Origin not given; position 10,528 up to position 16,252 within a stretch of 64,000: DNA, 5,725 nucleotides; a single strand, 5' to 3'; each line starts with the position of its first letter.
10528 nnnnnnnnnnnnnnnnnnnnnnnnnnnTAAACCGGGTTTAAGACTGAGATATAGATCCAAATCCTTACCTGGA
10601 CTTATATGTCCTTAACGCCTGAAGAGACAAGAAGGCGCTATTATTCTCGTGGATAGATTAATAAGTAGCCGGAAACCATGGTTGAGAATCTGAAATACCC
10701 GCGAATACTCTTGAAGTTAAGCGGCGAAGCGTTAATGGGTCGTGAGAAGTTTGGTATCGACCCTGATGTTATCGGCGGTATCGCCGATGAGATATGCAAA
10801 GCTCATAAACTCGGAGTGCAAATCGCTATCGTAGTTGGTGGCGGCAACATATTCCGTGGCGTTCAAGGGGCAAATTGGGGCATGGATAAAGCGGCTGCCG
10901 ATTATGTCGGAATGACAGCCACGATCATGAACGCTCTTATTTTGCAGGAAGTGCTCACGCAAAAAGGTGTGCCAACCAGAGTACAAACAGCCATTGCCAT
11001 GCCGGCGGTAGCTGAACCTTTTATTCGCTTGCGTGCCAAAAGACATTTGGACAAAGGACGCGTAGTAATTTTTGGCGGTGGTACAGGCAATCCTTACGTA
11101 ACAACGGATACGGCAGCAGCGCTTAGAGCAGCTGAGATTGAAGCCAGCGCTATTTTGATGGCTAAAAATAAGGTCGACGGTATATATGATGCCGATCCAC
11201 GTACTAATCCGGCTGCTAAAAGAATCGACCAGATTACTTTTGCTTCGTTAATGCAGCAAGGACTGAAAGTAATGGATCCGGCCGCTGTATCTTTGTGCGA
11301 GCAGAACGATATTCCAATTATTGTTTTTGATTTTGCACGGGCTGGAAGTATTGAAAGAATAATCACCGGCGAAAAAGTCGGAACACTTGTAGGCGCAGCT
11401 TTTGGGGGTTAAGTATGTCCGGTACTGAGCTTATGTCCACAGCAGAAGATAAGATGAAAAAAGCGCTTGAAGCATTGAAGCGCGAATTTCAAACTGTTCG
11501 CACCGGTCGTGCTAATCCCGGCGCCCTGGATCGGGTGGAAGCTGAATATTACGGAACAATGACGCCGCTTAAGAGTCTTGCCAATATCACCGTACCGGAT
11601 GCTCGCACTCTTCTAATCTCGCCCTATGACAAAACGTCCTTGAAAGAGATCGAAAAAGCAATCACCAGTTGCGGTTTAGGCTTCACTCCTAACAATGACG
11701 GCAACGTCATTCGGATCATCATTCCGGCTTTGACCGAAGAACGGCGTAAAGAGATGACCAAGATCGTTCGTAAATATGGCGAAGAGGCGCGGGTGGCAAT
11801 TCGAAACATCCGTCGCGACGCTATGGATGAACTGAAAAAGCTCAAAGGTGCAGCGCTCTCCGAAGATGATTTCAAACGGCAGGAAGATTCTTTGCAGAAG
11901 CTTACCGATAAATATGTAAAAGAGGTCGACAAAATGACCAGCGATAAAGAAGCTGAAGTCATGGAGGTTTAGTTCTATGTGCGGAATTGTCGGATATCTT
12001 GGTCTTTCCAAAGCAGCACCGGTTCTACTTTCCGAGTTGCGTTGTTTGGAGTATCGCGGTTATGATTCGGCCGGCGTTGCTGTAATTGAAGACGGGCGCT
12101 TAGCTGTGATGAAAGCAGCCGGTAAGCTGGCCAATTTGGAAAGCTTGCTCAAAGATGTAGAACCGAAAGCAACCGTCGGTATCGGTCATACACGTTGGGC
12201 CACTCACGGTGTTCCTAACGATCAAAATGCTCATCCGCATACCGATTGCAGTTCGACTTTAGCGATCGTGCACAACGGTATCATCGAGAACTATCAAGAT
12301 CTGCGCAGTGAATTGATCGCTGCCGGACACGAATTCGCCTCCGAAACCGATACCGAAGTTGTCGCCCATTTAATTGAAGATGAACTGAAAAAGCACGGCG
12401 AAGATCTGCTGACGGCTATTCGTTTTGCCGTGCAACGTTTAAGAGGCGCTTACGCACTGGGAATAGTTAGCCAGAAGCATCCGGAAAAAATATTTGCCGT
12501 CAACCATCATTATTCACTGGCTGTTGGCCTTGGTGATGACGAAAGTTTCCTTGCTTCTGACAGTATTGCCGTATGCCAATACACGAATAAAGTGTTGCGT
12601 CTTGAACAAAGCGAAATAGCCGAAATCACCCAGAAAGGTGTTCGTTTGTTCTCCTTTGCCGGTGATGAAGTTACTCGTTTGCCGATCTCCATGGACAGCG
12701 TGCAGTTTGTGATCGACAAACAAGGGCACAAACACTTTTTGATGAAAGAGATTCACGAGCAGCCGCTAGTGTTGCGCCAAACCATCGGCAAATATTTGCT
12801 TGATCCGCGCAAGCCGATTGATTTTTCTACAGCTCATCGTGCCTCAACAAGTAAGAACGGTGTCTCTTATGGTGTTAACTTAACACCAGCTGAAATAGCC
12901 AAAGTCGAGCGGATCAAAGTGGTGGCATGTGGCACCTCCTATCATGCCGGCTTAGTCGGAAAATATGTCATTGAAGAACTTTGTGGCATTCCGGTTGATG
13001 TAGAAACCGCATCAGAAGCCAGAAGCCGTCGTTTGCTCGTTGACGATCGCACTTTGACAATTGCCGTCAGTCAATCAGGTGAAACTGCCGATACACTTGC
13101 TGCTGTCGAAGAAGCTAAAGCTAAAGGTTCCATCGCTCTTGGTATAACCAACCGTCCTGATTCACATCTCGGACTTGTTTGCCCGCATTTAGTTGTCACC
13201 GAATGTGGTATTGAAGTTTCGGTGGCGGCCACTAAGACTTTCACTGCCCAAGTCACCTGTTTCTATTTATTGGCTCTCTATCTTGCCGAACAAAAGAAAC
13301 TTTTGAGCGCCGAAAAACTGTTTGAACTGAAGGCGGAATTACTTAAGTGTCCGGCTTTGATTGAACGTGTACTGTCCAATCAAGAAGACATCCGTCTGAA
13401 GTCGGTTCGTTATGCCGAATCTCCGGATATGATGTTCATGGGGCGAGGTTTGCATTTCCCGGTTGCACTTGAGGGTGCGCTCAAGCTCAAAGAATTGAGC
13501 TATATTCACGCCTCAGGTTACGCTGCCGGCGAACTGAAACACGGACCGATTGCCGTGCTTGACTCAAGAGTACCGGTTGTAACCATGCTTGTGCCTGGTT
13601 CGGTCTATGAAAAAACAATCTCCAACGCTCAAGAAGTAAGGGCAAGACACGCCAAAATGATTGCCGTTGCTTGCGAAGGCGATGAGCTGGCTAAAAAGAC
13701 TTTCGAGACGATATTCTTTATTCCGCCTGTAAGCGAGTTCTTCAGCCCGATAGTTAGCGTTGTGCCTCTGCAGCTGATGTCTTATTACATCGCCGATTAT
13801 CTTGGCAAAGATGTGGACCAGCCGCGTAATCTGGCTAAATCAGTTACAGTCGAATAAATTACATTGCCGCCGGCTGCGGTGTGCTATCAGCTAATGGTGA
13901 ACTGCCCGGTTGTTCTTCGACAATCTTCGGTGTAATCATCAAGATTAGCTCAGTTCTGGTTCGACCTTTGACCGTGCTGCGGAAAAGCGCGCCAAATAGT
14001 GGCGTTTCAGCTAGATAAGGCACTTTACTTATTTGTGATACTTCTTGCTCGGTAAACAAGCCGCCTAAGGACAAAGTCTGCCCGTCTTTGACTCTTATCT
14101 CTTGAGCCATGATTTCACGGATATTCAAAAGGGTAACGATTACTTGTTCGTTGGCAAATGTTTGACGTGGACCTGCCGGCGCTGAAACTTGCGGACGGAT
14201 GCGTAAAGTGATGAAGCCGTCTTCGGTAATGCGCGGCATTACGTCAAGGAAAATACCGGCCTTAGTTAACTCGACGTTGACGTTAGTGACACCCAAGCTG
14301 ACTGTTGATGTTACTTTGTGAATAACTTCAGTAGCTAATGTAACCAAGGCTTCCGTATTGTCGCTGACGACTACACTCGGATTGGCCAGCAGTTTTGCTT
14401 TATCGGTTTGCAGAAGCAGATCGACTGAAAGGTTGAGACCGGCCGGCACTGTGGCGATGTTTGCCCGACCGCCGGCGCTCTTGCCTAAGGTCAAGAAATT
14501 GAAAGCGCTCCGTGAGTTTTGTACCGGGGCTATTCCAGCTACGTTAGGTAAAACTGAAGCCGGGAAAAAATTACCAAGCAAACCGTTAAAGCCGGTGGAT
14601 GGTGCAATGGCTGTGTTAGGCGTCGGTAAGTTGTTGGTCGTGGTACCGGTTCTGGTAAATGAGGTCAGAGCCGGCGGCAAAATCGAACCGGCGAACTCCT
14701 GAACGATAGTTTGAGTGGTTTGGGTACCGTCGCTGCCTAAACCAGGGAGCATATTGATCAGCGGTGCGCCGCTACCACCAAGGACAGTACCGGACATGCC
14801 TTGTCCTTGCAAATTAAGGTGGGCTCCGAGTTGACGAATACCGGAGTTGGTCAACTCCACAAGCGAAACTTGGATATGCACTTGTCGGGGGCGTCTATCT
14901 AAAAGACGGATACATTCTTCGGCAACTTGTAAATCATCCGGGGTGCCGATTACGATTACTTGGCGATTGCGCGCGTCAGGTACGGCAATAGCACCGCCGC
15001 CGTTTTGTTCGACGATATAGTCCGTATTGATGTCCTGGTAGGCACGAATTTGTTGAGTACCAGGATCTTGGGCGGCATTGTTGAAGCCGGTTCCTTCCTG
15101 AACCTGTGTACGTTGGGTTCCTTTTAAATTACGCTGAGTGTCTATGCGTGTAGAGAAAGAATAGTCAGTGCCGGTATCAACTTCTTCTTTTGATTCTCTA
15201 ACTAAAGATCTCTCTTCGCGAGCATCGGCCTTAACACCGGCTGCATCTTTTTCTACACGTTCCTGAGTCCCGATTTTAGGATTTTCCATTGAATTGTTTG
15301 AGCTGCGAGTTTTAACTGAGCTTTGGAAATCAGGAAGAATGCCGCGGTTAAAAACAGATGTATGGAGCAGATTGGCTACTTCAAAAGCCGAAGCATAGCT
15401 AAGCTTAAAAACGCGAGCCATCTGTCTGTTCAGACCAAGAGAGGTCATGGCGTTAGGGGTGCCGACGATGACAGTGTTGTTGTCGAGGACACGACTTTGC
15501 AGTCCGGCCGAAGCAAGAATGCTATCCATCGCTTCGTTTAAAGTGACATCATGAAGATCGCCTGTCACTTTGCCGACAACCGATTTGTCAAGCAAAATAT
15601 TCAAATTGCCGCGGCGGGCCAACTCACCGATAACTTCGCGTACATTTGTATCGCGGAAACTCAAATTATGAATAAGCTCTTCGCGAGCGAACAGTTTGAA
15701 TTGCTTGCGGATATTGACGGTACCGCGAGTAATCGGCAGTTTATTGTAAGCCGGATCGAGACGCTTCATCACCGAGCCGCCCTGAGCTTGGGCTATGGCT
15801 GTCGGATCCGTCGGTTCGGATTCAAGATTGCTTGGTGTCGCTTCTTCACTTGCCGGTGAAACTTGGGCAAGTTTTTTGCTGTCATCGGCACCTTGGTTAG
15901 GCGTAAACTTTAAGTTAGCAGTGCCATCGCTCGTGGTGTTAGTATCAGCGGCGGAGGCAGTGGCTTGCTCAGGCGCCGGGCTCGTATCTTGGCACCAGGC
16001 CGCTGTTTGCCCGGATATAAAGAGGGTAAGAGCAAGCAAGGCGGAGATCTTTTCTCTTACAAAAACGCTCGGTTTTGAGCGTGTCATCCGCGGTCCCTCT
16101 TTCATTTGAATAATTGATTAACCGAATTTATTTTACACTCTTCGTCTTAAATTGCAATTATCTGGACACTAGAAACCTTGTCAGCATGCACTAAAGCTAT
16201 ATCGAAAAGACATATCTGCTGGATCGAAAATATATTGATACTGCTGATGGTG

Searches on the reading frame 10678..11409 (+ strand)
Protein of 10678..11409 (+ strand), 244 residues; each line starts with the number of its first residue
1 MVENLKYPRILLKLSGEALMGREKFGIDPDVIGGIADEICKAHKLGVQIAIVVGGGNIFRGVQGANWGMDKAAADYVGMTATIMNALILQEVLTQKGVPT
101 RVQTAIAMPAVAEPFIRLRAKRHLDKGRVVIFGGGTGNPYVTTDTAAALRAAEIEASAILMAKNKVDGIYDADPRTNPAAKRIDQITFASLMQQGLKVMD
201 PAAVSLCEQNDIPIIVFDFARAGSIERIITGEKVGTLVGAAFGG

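Call 12: search_protein_families(library=pfam, proteins=[window:10678-11409:+], max_evalue=0.001)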
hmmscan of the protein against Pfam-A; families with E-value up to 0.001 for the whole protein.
window:10678-11409:+ (244 aa): 1 family
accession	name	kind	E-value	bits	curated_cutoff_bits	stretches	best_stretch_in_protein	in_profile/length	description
PF00696.33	AA_kinase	-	1.2e-36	127.1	24.9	1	9-218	2-234/234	Amino acid kinase family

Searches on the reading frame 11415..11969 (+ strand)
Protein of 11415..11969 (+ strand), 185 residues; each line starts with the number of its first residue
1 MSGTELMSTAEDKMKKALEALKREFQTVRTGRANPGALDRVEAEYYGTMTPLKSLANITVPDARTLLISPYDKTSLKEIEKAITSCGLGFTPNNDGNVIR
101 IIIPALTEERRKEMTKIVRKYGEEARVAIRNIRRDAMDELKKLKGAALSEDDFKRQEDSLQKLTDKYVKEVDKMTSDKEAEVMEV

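Call 12: search_protein_families(library=pfam, proteins=[window:11415-11969:+], max_evalue=0.001)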
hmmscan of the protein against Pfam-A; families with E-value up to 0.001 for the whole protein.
window:11415-11969:+ (185 aa): 1 family
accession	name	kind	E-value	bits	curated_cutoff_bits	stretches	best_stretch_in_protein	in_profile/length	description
PF01765.24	RRF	-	2.6e-68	229.4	29.7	1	21-183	1-164/164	Ribosome recycling factor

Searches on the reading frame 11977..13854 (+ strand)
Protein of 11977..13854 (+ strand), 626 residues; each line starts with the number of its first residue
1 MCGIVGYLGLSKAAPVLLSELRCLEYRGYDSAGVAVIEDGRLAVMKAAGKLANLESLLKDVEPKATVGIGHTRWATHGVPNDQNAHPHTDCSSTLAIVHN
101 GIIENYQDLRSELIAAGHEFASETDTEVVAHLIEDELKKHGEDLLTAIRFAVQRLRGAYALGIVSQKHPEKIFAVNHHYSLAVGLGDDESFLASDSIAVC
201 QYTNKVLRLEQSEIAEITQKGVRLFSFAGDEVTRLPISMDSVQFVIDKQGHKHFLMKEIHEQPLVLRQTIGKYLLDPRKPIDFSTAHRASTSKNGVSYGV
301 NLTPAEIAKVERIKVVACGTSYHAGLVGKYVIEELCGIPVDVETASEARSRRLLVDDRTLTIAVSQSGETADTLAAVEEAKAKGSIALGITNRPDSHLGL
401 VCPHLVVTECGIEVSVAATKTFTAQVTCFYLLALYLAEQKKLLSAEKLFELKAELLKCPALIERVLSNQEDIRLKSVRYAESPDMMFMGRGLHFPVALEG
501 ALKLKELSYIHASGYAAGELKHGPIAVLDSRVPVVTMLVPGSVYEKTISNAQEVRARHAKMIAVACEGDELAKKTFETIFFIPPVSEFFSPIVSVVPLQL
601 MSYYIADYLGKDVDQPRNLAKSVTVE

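Call 12: search_protein_families(library=pfam, proteins=[window:11977-13854:+], max_evalue=0.001)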
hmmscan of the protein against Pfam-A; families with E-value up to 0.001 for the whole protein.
window:11977-13854:+ (626 aa): 4 families
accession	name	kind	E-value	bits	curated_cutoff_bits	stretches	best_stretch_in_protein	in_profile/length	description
PF01380.27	SIS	-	4e-48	163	25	2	307-434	2-130/131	SIS domain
PF13522.11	GATase_6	-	6.3e-22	78.4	27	1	65-178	10-110/130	Glutamine amidotransferase domain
PF13537.11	GATase_7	-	2.1e-15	57.3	25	1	79-177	7-96/123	Glutamine amidotransferase domain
PF13230.11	GATase_4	-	0.00024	20.6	23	1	47-145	53-149/272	Glutamine amidotransferases class-II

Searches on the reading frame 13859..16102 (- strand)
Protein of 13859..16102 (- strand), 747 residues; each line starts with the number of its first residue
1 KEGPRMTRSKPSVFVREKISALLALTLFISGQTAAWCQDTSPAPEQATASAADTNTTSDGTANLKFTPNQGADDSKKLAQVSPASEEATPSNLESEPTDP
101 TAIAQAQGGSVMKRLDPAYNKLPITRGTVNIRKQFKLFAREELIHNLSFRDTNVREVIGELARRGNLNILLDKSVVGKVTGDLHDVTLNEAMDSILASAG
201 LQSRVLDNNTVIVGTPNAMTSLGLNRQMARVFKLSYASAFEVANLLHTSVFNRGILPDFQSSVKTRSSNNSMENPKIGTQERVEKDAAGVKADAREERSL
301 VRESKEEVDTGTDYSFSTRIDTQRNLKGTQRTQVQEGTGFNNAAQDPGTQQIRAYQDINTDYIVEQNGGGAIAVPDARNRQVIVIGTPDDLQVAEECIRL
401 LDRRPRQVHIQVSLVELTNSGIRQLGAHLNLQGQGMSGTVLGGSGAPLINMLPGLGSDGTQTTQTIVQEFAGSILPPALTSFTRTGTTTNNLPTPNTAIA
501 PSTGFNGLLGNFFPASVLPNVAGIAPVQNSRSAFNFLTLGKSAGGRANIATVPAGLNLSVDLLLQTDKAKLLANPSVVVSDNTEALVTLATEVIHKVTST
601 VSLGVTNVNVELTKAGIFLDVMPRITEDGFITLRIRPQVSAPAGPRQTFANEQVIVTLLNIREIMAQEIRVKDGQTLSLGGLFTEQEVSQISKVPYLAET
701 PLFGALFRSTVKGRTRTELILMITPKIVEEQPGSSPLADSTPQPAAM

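Call 13: search_protein_families(library=pfam, proteins=[window:13859-16102:-], max_evalue=0.001)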
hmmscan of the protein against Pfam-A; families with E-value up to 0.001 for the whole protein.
window:13859-16102:- (747 aa): 3 families
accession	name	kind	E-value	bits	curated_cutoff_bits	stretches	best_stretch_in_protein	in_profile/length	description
PF00263.26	Secretin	-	5.7e-37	127.4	27.5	1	563-729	2-169/169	Bacterial type II and III secretion system protein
PF07660.19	STN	-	8.4e-07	29.1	28.4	1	167-215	1-51/52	Secretin and TonB N terminus short domain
PF03958.22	Secretin_N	-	1.1e-06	29.2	28.2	1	230-407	2-69/69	Bacterial type II/III secretion system short domain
